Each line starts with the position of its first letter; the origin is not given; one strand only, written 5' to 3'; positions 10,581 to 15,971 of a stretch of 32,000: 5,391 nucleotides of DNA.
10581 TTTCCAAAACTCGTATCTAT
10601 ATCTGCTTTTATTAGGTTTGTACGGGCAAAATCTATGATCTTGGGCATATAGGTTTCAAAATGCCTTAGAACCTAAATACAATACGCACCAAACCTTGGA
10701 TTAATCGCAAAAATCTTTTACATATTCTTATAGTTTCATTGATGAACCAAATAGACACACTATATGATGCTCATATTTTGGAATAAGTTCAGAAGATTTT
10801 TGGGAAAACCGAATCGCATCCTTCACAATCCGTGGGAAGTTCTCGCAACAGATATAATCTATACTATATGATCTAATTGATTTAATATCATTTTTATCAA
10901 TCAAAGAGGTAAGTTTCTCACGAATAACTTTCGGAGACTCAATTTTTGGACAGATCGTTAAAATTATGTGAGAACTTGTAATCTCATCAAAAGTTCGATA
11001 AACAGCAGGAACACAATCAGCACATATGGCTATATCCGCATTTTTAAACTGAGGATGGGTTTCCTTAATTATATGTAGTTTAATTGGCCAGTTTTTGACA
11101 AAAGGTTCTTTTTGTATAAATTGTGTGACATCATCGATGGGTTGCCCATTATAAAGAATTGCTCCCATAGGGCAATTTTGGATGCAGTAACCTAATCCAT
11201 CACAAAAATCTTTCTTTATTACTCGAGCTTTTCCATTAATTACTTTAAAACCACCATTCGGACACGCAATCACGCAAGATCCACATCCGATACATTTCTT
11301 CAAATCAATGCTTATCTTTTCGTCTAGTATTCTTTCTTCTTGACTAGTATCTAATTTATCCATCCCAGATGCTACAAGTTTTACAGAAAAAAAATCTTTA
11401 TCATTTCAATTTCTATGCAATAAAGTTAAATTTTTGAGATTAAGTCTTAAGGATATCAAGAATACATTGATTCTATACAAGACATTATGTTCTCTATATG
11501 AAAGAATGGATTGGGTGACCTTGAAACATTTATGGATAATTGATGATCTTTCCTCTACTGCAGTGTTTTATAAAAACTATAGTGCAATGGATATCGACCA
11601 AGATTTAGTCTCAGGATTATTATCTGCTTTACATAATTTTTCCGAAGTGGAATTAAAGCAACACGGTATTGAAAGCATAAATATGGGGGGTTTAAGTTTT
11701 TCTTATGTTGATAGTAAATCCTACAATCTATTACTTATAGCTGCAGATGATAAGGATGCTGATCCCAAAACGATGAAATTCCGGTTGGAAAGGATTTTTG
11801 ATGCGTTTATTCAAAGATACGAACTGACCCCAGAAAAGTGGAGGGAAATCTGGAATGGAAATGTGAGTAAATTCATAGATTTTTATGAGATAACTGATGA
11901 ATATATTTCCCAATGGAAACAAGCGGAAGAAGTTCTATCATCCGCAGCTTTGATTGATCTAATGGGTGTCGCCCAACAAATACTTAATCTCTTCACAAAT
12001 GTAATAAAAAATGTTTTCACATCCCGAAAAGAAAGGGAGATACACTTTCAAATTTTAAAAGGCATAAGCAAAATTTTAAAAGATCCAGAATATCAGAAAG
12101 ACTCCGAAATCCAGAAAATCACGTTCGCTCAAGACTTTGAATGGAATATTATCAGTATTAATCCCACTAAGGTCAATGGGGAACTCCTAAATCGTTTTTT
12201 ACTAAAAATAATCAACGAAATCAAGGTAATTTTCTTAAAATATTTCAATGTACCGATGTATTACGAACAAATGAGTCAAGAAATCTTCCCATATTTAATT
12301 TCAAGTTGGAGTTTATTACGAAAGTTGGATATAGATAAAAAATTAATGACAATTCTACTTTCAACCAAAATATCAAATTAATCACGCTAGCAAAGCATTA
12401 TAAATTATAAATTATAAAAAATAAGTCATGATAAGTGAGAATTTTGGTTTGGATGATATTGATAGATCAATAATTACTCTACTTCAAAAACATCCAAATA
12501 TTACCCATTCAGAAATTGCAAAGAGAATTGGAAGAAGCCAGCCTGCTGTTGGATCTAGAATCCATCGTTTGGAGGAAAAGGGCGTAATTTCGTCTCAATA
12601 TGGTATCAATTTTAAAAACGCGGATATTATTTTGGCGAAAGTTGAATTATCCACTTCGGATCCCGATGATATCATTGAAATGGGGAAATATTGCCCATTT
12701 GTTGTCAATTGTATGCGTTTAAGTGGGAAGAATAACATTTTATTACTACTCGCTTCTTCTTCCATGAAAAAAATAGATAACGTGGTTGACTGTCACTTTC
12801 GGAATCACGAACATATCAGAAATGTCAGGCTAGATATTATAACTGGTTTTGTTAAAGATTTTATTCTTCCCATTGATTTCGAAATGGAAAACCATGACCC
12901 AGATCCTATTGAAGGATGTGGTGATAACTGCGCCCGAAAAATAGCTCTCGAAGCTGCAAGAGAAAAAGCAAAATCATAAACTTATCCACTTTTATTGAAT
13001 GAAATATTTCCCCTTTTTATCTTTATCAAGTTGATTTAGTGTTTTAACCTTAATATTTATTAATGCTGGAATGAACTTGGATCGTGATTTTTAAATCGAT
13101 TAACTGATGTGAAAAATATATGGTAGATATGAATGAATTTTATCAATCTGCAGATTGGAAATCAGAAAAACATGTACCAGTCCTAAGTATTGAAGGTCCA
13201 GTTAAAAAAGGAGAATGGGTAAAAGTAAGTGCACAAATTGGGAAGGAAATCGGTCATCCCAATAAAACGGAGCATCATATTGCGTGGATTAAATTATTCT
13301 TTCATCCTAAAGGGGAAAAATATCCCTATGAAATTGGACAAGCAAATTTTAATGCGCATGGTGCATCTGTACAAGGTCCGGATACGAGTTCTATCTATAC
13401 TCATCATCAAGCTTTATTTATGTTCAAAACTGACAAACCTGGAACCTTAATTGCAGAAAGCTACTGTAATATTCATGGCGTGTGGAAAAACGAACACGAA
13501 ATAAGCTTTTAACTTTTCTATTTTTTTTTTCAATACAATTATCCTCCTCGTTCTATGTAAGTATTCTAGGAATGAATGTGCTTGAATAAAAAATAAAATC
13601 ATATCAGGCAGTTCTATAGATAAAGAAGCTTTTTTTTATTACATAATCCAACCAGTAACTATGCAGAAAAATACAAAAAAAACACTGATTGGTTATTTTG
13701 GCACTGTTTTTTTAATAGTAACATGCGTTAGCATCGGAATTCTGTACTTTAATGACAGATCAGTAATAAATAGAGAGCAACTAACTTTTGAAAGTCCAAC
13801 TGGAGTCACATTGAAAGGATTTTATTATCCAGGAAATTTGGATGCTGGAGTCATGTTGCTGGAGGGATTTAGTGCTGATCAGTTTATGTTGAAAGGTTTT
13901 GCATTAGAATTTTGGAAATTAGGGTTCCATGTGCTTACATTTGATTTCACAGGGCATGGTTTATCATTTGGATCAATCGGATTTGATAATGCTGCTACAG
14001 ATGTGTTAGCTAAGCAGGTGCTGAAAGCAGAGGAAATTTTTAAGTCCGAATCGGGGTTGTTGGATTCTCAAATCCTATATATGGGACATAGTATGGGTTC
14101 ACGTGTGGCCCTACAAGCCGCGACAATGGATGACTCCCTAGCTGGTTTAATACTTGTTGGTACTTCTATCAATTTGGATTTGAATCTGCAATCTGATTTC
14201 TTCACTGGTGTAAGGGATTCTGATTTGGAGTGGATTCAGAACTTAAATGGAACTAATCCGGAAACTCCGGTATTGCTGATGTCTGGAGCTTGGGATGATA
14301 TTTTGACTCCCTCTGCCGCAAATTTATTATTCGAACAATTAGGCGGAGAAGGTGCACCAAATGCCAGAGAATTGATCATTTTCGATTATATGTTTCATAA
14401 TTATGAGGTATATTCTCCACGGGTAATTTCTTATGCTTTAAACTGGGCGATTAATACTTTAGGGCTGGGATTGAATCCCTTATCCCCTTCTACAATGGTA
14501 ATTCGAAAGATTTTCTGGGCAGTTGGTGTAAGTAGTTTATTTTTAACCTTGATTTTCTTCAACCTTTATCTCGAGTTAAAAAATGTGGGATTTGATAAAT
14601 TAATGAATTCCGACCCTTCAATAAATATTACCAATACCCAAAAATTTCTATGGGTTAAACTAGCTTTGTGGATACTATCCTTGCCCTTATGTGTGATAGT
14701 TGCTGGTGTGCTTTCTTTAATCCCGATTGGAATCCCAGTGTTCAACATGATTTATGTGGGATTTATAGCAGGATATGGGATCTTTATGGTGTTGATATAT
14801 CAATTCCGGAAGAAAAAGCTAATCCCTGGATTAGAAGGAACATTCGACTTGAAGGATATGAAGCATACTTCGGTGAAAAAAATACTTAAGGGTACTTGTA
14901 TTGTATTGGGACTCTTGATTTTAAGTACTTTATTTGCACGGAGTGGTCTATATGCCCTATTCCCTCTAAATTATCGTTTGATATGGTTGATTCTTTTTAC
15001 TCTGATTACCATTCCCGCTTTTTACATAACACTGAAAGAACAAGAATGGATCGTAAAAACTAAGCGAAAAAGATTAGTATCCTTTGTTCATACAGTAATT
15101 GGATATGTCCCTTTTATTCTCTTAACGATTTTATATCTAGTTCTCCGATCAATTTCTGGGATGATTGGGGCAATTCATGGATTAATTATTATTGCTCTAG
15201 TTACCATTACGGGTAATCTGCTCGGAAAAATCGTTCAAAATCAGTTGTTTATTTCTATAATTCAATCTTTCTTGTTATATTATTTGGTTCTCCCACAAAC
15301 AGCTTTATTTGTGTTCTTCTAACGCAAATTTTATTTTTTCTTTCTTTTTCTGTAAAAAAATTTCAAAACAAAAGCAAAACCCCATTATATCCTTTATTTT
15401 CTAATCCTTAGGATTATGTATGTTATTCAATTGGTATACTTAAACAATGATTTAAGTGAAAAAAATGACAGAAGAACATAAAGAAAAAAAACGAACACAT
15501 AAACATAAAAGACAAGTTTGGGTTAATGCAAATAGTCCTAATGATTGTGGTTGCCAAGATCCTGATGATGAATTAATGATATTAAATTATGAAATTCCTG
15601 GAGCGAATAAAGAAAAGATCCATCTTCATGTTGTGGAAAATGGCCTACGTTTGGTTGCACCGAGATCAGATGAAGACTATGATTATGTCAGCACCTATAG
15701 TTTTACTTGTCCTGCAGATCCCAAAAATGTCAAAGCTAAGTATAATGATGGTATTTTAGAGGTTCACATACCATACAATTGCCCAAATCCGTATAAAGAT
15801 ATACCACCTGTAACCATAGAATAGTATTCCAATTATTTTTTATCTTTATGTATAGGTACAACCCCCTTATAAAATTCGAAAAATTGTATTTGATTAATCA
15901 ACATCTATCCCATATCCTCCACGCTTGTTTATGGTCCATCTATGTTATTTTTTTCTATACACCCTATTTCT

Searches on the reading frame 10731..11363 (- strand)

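Call 7: search_protein_families(library=pfam, proteins=[window:10731-11363:-], max_evalue=0.001)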
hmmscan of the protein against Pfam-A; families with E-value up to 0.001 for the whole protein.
window:10731-11363:- (211 aa): 10 families
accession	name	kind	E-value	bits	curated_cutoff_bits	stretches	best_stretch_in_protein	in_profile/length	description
PF00037.32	Fer4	-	7.6e-13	48.1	21.1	2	18-37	2-21/24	4Fe-4S binding domain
PF13237.11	Fer4_10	-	1.2e-10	41.6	25.5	1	16-65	1-53/53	4Fe-4S dicluster domain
PF12838.12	Fer4_7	-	1.2e-09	38.9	27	2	23-68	1-52/52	4Fe-4S dicluster domain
PF14697.11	Fer4_21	-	2.9e-09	37.4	35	1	19-69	3-57/59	4Fe-4S dicluster domain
PF13187.11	Fer4_9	-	6.5e-08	32.9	27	2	23-69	1-52/52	4Fe-4S dicluster domain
PF12837.12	Fer4_6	-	7.6e-07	29.2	25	1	17-37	2-22/24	4Fe-4S binding domain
PF12797.12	Fer4_2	-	9.7e-07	28.8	24.5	1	16-35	2-21/22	4Fe-4S binding domain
PF13484.11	Fer4_16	-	2.9e-05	25.2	30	0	23-36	52-65/66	4Fe-4S double cluster binding domain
PF13534.11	Fer4_17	-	3.5e-05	24.7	22.2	0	19-37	41-59/61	4Fe-4S dicluster domain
PF12800.12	Fer4_4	-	0.00025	21.6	24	1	22-37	2-17/17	4Fe-4S binding domain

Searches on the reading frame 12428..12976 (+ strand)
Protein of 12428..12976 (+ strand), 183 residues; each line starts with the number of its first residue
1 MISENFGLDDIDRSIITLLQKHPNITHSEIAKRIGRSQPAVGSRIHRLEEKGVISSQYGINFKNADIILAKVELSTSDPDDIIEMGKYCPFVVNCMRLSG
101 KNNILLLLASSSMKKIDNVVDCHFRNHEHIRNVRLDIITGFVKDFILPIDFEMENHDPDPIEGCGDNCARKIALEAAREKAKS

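Call 7: search_protein_families(library=pfam, proteins=[window:12428-12976:+], max_evalue=0.001)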
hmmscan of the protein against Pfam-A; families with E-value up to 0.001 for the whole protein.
window:12428-12976:+ (183 aa): 8 families
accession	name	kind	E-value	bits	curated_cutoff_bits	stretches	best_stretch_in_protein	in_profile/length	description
PF13412.12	HTH_24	-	3.9e-14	52.4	21.9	1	8-54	1-47/48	Winged helix-turn-helix DNA-binding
PF13404.12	HTH_AsnC-type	-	1.1e-12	48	27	1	8-49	1-42/42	AsnC-type helix-turn-helix domain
PF01047.28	MarR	-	4e-08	33.5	24.6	1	15-56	8-49/59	MarR family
PF12802.13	MarR_2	-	7.1e-06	26.5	27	1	7-54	2-50/61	MarR family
PF01037.27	AsnC_trans_reg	-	1.1e-05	25.7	25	1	72-135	3-67/73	Lrp/AsnC ligand binding domain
PF08279.18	HTH_11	-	4.5e-05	23.7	25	1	14-53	4-44/55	HTH domain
PF01978.25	TrmB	-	5.8e-05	23.3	25.6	1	5-59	3-57/68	Sugar-specific transcriptional regulator TrmB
PF25212.1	HVO_A0114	-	0.00042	20.5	27.6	1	13-55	25-67/84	HVO_A0114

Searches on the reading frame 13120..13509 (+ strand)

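Call 7: search_protein_families(library=pfam, proteins=[window:13120-13509:+], max_evalue=0.001)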
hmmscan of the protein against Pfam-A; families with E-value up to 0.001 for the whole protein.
window:13120-13509:+ (130 aa): 1 family
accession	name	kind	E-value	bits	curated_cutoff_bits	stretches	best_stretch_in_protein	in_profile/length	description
PF01880.24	Desulfoferrodox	-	1.4e-29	102.9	22.2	1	11-125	2-98/98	Desulfoferrodoxin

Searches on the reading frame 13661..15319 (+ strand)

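Call 7: search_protein_families(library=pfam, proteins=[window:13661-15319:+], max_evalue=0.001)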
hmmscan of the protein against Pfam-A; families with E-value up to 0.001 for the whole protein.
window:13661-15319:+ (553 aa): 3 families
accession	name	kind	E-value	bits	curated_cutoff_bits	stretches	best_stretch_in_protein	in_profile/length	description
PF12146.15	Hydrolase_4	-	4.4e-13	49.5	27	1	61-176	4-117/239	Serine aminopeptidase, S33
PF00561.26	Abhydrolase_1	-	7.7e-09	36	25.8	1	87-172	26-103/245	alpha/beta hydrolase fold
PF12697.13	Abhydrolase_6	-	6.5e-07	30.7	26.3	1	86-212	19-121/217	Alpha/beta hydrolase family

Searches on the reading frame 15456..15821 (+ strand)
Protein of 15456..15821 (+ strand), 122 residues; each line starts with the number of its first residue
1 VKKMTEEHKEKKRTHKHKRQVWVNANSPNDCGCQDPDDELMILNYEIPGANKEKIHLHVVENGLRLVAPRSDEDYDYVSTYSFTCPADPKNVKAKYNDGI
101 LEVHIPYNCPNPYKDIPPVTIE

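Call 7: search_protein_families(library=pfam, proteins=[window:15456-15821:+], max_evalue=0.001)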
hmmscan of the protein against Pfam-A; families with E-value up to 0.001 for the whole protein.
window:15456-15821:+ (122 aa): 1 family
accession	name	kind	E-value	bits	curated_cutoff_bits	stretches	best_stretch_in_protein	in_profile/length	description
PF00011.27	HSP20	-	6.7e-05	23.4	20.8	1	43-111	11-91/102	Hsp20/alpha crystallin family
